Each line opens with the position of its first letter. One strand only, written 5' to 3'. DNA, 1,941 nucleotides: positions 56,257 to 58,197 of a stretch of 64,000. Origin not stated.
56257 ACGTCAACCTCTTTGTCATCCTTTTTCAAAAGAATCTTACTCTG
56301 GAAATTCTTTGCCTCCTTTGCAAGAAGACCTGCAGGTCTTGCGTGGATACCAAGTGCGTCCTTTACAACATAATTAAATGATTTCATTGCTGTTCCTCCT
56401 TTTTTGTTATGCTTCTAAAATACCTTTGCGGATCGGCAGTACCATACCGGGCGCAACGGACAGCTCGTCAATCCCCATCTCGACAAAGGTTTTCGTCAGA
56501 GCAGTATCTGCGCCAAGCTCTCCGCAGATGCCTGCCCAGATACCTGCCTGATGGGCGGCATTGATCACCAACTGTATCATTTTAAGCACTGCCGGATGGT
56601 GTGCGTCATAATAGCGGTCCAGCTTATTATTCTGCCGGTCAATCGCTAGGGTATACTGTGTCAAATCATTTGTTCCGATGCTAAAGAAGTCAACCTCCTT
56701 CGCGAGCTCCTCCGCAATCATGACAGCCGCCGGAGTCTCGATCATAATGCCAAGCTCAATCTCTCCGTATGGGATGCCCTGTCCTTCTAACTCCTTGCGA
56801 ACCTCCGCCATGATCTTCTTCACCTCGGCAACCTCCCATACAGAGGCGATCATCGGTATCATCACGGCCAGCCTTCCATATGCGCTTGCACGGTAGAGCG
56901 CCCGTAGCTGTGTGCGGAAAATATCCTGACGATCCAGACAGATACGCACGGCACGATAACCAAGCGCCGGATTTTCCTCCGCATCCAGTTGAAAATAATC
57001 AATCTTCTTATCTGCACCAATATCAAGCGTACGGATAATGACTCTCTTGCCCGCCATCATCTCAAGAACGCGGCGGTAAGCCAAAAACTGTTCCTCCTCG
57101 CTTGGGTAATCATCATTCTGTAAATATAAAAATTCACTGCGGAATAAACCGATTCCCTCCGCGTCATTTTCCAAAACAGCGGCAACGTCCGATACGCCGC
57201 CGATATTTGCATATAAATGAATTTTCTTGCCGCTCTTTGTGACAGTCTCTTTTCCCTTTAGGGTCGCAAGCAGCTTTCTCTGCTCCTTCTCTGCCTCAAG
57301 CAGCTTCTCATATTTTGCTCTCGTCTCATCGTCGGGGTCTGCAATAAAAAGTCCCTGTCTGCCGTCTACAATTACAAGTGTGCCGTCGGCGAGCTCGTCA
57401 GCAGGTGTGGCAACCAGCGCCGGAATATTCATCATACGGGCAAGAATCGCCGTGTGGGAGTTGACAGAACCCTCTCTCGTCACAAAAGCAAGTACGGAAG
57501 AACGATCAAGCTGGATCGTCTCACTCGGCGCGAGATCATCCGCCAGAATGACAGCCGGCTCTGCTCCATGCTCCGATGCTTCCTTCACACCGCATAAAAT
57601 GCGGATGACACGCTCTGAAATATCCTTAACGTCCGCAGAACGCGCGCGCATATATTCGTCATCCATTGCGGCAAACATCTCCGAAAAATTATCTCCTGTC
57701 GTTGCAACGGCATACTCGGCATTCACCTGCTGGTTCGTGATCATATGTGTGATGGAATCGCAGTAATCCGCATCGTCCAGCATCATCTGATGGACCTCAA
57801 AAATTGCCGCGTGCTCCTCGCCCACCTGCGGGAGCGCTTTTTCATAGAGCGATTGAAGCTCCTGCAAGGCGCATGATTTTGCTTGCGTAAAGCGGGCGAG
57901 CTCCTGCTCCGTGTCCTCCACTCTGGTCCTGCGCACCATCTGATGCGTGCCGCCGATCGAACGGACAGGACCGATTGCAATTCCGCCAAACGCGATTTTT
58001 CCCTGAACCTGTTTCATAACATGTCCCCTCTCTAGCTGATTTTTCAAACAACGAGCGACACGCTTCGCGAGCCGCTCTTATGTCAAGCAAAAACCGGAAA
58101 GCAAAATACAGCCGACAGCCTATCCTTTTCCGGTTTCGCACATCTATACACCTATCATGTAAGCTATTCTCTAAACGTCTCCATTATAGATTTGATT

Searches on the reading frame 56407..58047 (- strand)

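Call 54: search_protein_families(library=pfam, proteins=[window:56407-58047:-], max_evalue=0.001)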
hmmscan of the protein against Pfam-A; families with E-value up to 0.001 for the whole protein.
window:56407-58047:- (546 aa): 4 families
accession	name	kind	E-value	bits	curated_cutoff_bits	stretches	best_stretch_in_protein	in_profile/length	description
PF02896.24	PEP-utilizers_C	-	7.2e-113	377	22.8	1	260-543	4-288/293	PEP-utilising enzyme, PEP-binding domain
PF05524.18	PEP-utilisers_N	-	2.1e-35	121.9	24.4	1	15-136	1-121/121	PEP-utilising enzyme, N-terminal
PF00391.29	PEP-utilizers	-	9.6e-19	67.2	23.1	1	163-232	3-72/72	PEP-utilising enzyme, mobile domain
PF03328.21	HpcH_HpaI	-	3.9e-07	30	25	1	387-504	80-186/221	HpcH/HpaI aldolase/citrate lyase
